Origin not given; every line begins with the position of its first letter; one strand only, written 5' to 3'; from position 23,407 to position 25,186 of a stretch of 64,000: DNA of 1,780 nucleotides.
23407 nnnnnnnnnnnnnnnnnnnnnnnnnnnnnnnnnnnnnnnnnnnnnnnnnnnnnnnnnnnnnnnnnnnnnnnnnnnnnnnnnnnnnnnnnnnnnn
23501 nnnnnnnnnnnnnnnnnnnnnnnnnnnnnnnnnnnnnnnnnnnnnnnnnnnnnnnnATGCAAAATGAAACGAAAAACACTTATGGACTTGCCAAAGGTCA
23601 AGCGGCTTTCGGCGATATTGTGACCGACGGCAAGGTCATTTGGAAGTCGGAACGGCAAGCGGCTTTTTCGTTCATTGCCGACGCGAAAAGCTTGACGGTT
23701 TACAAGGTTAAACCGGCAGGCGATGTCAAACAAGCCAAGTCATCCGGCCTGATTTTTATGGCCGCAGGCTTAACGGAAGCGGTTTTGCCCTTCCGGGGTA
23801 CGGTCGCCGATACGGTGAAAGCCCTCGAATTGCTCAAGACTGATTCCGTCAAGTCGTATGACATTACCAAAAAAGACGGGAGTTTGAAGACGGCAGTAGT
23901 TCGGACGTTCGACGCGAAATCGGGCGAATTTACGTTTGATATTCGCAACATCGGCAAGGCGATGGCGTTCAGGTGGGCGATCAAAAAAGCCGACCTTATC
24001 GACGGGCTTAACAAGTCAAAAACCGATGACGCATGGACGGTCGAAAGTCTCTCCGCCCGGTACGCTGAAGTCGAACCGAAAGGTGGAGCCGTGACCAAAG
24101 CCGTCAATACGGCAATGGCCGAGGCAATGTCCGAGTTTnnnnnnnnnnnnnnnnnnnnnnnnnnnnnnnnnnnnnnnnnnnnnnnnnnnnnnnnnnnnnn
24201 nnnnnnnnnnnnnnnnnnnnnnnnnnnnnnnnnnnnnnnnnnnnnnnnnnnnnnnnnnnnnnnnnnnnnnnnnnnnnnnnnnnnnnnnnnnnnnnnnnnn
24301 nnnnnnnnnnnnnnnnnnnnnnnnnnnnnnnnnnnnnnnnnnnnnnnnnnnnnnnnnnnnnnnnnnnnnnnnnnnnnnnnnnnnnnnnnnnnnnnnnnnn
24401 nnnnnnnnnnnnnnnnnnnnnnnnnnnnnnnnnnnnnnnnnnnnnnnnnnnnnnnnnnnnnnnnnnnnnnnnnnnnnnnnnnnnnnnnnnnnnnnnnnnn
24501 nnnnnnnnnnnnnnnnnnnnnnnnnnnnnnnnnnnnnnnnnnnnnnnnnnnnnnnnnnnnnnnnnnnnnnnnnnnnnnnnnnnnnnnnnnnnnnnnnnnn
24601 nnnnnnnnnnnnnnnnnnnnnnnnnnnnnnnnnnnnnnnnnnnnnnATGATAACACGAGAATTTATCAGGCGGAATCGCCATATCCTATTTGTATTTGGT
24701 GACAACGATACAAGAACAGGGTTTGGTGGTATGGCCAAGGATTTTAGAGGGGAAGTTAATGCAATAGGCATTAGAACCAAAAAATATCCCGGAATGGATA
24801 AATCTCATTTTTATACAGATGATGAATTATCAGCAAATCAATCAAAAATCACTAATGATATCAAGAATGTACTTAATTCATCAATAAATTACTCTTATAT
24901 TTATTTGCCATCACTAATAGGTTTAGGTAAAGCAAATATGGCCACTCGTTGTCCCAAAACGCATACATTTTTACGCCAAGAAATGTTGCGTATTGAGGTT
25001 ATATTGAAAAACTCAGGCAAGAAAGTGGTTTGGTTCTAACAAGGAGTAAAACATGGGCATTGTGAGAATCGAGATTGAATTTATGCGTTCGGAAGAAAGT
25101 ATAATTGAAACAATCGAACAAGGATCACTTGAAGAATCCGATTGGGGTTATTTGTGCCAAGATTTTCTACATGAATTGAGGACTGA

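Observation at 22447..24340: GC-rich 1.7-kb island flanked by imperfect direct repeats: candidate moron or mobile cassette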

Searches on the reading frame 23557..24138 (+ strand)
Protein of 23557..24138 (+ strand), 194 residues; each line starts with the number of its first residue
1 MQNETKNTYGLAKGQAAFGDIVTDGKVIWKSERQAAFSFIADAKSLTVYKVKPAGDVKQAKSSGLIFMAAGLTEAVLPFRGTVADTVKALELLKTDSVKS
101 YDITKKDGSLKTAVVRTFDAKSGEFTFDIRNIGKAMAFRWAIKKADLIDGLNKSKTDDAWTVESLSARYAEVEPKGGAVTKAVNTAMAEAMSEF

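Call 11: search_protein_families(library=pfam, proteins=[window:23557-24138:+], max_evalue=1)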
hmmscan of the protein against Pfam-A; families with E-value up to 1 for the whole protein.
window:23557-24138:+ (194 aa): 0 families

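Call 12: search_protein_families(library=phrogs, proteins=[window:23557-24138:+], max_evalue=1)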
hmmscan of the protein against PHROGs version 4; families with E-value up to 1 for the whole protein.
window:23557-24138:+ (194 aa): 4 families
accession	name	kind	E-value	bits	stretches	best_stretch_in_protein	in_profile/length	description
phrog_2005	-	tail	0.073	14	1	153-188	30-65/84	minor tail protein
phrog_30391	-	unknown function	0.11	13.9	1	99-161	30-88/98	-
phrog_21536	-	unknown function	0.11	13.6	1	79-110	16-49/74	-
phrog_17296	-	unknown function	0.28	12.3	1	22-63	45-86/125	-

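Call 21: find_homologous_proteins(query=window:23557-24138:+)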
Query window:23557-24138:+ (194 aa): 5 proteins with E <= 0.001 among 327 candidates.
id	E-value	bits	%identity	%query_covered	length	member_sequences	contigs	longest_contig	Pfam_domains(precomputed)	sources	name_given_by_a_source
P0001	3.5e-117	406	100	100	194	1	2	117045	-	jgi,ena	jgi:hypothetical protein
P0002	1.7e-106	372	90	100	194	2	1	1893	-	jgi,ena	-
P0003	2.3e-104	365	89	100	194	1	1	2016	-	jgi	jgi:hypothetical protein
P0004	1.0e-72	262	65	100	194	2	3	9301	-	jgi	jgi:hypothetical protein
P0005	1.3e-72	261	63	100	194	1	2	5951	-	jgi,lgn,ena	jgi:hypothetical protein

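Call 22: find_encoding_contigs(protein=P0004, flank=10000)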
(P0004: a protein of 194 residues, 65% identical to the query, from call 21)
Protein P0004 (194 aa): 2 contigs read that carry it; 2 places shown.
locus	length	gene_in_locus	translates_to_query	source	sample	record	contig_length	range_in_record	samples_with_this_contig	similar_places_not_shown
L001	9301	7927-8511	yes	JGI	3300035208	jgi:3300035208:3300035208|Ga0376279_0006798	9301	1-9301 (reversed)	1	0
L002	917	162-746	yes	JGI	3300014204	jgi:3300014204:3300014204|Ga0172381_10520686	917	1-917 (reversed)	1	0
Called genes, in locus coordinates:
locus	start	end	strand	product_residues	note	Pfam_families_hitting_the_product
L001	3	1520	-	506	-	?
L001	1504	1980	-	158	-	PF06725:3D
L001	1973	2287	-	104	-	-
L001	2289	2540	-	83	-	-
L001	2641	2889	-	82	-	-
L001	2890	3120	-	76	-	-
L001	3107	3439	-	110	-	-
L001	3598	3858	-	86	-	-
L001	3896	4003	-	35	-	-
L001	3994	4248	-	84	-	-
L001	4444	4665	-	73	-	-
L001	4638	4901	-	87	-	-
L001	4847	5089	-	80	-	-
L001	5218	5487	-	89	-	-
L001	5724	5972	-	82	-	-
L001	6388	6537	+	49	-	-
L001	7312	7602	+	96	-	-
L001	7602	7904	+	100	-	-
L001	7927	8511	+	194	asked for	-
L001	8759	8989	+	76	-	-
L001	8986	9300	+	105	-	?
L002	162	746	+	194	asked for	-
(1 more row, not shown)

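Call 23: find_encoding_contigs(protein=P0005, flank=10000)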
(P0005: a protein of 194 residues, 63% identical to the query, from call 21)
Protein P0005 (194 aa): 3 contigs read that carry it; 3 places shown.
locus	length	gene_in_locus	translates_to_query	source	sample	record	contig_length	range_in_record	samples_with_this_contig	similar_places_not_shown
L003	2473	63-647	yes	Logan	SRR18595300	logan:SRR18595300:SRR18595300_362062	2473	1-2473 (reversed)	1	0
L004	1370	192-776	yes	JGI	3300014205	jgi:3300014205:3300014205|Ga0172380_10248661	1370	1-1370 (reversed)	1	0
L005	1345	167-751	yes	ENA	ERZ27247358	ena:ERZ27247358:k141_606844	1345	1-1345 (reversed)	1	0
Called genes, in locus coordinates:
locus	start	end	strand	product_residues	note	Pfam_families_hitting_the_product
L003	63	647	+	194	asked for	-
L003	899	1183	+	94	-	-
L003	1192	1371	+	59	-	-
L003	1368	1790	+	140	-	PF25176:DUF7831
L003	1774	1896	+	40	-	-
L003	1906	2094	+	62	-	-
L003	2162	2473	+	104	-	?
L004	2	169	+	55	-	?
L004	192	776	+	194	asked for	-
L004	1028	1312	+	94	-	-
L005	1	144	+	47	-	?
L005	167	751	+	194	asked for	-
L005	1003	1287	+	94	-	-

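Call 24: find_encoding_contigs(protein=P0001, flank=10000)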
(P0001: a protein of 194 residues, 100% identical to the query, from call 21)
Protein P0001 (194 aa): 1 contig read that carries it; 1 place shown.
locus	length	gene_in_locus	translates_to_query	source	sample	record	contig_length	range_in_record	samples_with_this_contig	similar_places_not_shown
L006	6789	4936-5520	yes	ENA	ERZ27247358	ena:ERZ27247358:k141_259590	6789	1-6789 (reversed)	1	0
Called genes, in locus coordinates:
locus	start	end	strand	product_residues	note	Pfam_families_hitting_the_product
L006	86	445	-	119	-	-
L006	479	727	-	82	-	-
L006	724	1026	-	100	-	-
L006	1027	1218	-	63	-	-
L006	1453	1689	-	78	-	-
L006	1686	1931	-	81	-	-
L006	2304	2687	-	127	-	-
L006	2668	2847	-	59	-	-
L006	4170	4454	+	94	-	-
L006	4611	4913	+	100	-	-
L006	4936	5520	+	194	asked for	-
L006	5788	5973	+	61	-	-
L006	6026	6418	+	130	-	PF25176:DUF7831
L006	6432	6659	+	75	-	-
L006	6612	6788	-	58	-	?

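Call 39: find_related_loci(query=A1, collection=viral_contigs, flank=10000)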
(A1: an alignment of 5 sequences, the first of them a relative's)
Query A1 (194 aa) in viral_contigs; peptide patterns used: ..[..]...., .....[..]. (x = any residue, [..] = any of these).
49 stretches matched a pattern, but none encodes a relative of the query by tblastn (E <= 1e-3).

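Call 42: predict_structure(alignment_id=A1)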
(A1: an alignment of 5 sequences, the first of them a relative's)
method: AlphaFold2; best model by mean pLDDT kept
length: 194 residues; sequences in the alignment: 5
mean_pLDDT: 65.7   pTM: 0.67
mean pLDDT of the five models: 65.7, 62.2, 60.2, 55.0, 54.4
residues with pLDDT >= 90: 4; 70-90: 91; 50-70: 55; < 50: 44
segments of 3 or more residues with pLDDT < 50: 1-5, 40-47, 62-67, 69-71, 74-76, 176-194
pLDDT, mean of each block of 10 residues (from residue 1): 48 71 73 55 49 58 48 53 77 87 80 84 85 78 83 74 69 51 37 36
secondary structure, 60 per line:
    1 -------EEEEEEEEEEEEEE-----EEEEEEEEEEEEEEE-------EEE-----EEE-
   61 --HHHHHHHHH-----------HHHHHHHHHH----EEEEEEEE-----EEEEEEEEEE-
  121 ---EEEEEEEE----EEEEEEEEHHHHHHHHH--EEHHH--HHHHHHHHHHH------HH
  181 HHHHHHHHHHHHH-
elements in order: E8-21 E27-41 E49-51 E57-59 H63-71 H83-92 E97-104 E110-119 E124-131 E136-143 H144-152 H162-172 H179-193

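Call 44: search_protein_representatives(alignment_id=A1)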
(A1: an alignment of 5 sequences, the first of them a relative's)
Query: 5 sequences, 194 profile positions. Proteins with E-value up to 0.001 (for the whole library): 1; up to 1e-10: 1; up to 1e-30: 1. The best 1 are listed.
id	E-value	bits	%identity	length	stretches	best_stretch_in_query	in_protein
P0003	1.3e-113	393.7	-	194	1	1-194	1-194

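Call 46: find_encoding_contigs(protein=P0002, flank=10000)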
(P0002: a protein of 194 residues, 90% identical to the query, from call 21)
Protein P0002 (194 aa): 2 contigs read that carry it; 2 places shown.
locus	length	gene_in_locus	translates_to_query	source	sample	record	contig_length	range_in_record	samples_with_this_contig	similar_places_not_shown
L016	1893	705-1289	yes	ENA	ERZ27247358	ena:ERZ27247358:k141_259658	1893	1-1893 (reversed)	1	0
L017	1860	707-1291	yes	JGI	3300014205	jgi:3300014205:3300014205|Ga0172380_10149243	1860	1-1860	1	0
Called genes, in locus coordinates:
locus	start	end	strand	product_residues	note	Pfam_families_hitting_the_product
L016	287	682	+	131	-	-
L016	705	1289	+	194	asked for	-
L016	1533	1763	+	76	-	-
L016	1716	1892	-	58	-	?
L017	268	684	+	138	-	-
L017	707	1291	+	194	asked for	-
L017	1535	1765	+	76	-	-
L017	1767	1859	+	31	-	?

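Call 47: find_encoding_contigs(protein=P0003, flank=10000)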
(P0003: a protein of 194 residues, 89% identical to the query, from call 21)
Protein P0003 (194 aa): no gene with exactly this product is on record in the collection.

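Call 69: search_protein_families(library=ncbifam, proteins=[window:23557-24138:+], max_evalue=1)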
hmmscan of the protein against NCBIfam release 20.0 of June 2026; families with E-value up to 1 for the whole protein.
window:23557-24138:+ (194 aa): 1 family
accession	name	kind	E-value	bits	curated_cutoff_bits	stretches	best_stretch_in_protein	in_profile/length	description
NF045638.1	Mrt_dep_phytase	exception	0.012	14.3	440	1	40-122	111-196/430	myxosortase-dependent phytase-like phosphatase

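Call 70: search_protein_families(library=padloc, proteins=[window:23557-24138:+], max_evalue=1)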
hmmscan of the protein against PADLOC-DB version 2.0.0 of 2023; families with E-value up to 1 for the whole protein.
window:23557-24138:+ (194 aa): 0 families

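Call 79: fold_search(model_id=the predicted structure, library=viral)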
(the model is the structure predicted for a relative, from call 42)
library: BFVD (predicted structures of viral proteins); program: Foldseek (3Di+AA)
matches with E <= 10: 1412; with E <= 0.001: 3
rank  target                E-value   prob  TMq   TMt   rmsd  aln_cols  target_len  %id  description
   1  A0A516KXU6            7.8e-05  1.00  0.25  0.37  12.8       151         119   10  (no name in the UniProt tables at hand)
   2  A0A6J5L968            1.7e-04  1.00  0.32  0.47  11.2       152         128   11  Uncharacterized protein [uncultured Caudovirales phage]
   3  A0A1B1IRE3            5.5e-04  0.93  0.26  0.30  14.8       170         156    8  (no name in the UniProt tables at hand)
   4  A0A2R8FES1            1.1e-03  0.47  0.16  0.17  16.7       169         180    9  Uncharacterized protein [Brazilian cedratvirus IHUMI]
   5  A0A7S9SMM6            1.3e-03  0.99  0.31  0.41   8.5       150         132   11  Uncharacterized protein [Escherichia phage PNJ1809-36]
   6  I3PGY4                2.1e-03  0.85  0.23  0.30   8.1       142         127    7  Uncharacterized protein [Xanthomonas phage vB_XveM_DIBBI]
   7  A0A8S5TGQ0            2.6e-03  0.16  0.11  0.09  23.1       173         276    9  Uncharacterized protein [Myoviridae sp. ctIty1]
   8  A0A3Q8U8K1            2.9e-03  0.91  0.28  0.22  13.1       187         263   10  Uncharacterized protein [Megavirus baoshan]
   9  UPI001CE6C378         3.7e-03  0.72  0.26  0.27  16.7       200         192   16  (no name look-up for this kind of identifier)
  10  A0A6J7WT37            7.0e-03  0.23  0.17  0.18  17.4       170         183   10  CYTH domain containing protein [uncultured Caudovirales phage]
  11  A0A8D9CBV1            7.4e-03  0.18  0.16  0.18  17.4       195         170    8  Putative phosphatase [uncultured marine phage]
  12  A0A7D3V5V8            8.4e-03  0.18  0.16  0.09  21.0       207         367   11  Uncharacterized protein [Fadolivirus FV1/VV64]
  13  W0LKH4                8.9e-03  0.89  0.21  0.41  13.5       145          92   10  (no name in the UniProt tables at hand)
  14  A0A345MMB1            8.9e-03  0.57  0.22  0.25   9.6       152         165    9  (no name in the UniProt tables at hand)
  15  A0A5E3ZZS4            1.0e-02  0.69  0.25  0.12  14.8       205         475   12  (no name in the UniProt tables at hand)
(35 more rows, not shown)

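Call 112: search_solved_structures(query=A1, max_evalue=10)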
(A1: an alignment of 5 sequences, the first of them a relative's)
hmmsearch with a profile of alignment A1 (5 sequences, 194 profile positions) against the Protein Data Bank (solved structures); distinct sequences matched with E-value up to 10: 2.
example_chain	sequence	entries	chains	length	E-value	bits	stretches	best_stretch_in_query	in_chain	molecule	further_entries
5eqx_A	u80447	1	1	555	0.18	14.7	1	85-157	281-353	Desmoglein-3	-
3knw_A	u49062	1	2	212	0.51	13.2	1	46-121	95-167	Putative transcriptional regulator (TetR/AcrR family)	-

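Call 116: fold_search(model_id=the predicted structure, library=pdb)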
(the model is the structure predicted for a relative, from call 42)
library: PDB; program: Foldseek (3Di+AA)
matches with E <= 10: 1176; with E <= 0.001: 2
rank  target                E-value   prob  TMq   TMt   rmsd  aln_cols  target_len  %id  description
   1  1914                  3.7e-04  0.80  0.20  0.22  15.6       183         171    9  SIGNAL RECOGNITION PARTICLE ALU RNA BINDING HETERODIMER, SRP9/14 (released 1998-12-30)
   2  9azz_C                5.2e-04  0.47  0.17  0.19  14.3       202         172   11  Crystal structure of outer membrane lipoprotein carrier protein (LolA) from Ehrlichia ruminantium (released 2024-03-20)
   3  9azz_A                3.3e-03  0.35  0.19  0.20  14.1       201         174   10  Crystal structure of outer membrane lipoprotein carrier protein (LolA) from Ehrlichia ruminantium (released 2024-03-20)
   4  9azz_B                5.9e-03  0.21  0.18  0.19  14.1       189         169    9  Crystal structure of outer membrane lipoprotein carrier protein (LolA) from Ehrlichia ruminantium (released 2024-03-20)
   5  6xrf_G                3.7e-02  0.51  0.21  0.28  15.7       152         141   10  EagT6 Tse6 NT complex (released 2020-12-30)
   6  4xtm                  3.7e-02  0.13  0.16  0.14  16.1       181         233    7  Crystal structure of a recombinant Vatairea macrocarpa seed lectin complexed with GalNAc (released 2016-01-27)
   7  6suj_DDD              3.9e-02  0.33  0.23  0.31  11.8       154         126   12  Mutations in SsgB correlate to longitudinal cell division during sporulation of Streptomyces coelicolor (released 2020-09-30)
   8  6y2p_A                4.2e-02  0.15  0.18  0.11  21.2       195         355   10  Escherichia coli RnlA-RnlB Toxin-Antitoxin System. (released 2021-04-14)
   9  4u2a                  4.4e-02  0.12  0.16  0.14  15.6       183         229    7  Structure of a lectin from the seeds of Vatairea macrocarpa complexed with GalNAc (released 2014-12-31)
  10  1fat_B                4.7e-02  0.16  0.19  0.16  15.8       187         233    8  PHYTOHEMAGGLUTININ-L (released 1996-12-23)
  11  1sbf_A                4.7e-02  0.11  0.16  0.14  15.7       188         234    8  SOYBEAN AGGLUTININ (released 1998-04-22)
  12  1r0u                  5.0e-02  0.15  0.20  0.26  11.8       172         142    8  Crystal structure of ywiB protein from Bacillus subtilis (released 2003-12-30)
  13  1wbl_A                5.0e-02  0.11  0.15  0.13  15.8       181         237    8  WINGED BEAN LECTIN COMPLEXED WITH METHYL-ALPHA-D-GALACTOSE (released 1998-04-08)
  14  4d69_G                5.0e-02  0.10  0.16  0.14  15.7       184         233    9  SOYBEAN AGGLUTININ FROM GLYCINE MAX IN COMPLEX WITH THE ANTIGEN Tn (released 2014-11-19)
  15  8epu                  5.6e-02  0.14  0.17  0.21  16.7       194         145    6  1.6 A crystal structure of the lipocalin dog allergen Can f 1 with the C118S mutation (released 2023-04-05)
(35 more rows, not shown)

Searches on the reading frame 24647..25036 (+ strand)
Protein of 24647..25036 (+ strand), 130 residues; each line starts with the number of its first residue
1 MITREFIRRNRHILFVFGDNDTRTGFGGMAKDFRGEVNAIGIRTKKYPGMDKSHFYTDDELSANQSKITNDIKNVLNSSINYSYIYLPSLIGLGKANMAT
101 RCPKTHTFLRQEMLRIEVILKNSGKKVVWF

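Call 11: search_protein_families(library=pfam, proteins=[window:24647-25036:+], max_evalue=1)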
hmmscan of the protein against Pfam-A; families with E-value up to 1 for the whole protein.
window:24647-25036:+ (130 aa): 2 families
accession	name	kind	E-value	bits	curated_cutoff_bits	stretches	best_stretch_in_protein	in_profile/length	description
PF25176.1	DUF7831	-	1.1e-33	116.1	27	1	1-111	6-117/118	Family of unknown function (DUF7831)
PF17024.10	DMAP1_like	-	0.034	14.8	30.8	1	66-101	37-72/113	Putative DMAP1-like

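Call 12: search_protein_families(library=phrogs, proteins=[window:24647-25036:+], max_evalue=1)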
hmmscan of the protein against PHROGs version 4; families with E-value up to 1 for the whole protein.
window:24647-25036:+ (130 aa): 1 family
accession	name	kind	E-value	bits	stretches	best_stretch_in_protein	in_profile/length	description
phrog_2072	-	unknown function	1.8e-07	32.1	1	2-106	9-117/143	-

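Call 40: find_related_loci(query=window:24647-25036:+, collection=viral_contigs, flank=10000)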
Query window:24647-25036:+ (130 aa) in viral_contigs; peptide patterns used: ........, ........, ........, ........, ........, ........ (x = any residue, [..] = any of these).
45 stretches matched a pattern; 9 encode a relative of the query (tblastn E <= 1e-3); 9 distinct loci.
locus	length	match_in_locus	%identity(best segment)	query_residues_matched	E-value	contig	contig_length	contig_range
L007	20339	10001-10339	51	2-114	1e-37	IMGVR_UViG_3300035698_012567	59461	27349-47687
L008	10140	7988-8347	48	2-117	3e-30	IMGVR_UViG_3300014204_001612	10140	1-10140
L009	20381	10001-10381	43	2-126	1e-29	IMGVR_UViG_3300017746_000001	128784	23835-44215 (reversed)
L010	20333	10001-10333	46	2-113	8e-27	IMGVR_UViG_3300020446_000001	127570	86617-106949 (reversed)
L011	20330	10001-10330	42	2-113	1e-26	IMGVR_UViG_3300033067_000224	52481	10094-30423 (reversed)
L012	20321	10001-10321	45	10-116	9e-24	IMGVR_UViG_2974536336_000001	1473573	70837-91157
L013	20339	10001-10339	39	2-115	1e-23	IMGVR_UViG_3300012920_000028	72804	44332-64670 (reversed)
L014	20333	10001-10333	39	2-113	5e-22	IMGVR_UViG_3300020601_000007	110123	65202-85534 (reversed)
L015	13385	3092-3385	36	14-109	1e-9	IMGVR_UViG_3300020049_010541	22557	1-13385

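Call 56: find_related_loci(query=window:24647-25036:+, collection=metagenome_contigs, flank=10000)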
Query window:24647-25036:+ (130 aa) in metagenome_contigs; peptide patterns used: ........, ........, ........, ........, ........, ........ (x = any residue, [..] = any of these).
302 stretches matched a pattern; 56 encode a relative of the query (tblastn E <= 1e-3); 56 distinct loci.
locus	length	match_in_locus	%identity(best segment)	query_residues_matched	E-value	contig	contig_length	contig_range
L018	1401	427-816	68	1-130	8e-62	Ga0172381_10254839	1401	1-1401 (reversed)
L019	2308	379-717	51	2-114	3e-37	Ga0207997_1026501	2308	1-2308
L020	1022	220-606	47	2-129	4e-37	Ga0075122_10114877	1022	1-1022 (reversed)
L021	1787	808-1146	51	1-113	6e-36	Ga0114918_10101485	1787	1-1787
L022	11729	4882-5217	49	2-113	2e-35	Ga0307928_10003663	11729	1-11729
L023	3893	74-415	52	2-113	5e-34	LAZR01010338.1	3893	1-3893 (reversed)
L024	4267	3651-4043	49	2-128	2e-33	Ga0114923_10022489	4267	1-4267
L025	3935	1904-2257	48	2-118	8e-32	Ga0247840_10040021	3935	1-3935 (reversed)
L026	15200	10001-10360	45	2-121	2e-31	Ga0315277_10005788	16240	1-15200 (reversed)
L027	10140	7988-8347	48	2-117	1e-29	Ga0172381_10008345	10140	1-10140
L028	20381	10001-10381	43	2-126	3e-29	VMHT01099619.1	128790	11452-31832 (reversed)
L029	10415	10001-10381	40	2-126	1e-27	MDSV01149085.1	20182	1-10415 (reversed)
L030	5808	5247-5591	46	2-113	1e-27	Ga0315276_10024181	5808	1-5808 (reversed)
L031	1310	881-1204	44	2-109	8e-28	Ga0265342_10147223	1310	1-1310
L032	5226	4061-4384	44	2-109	1e-26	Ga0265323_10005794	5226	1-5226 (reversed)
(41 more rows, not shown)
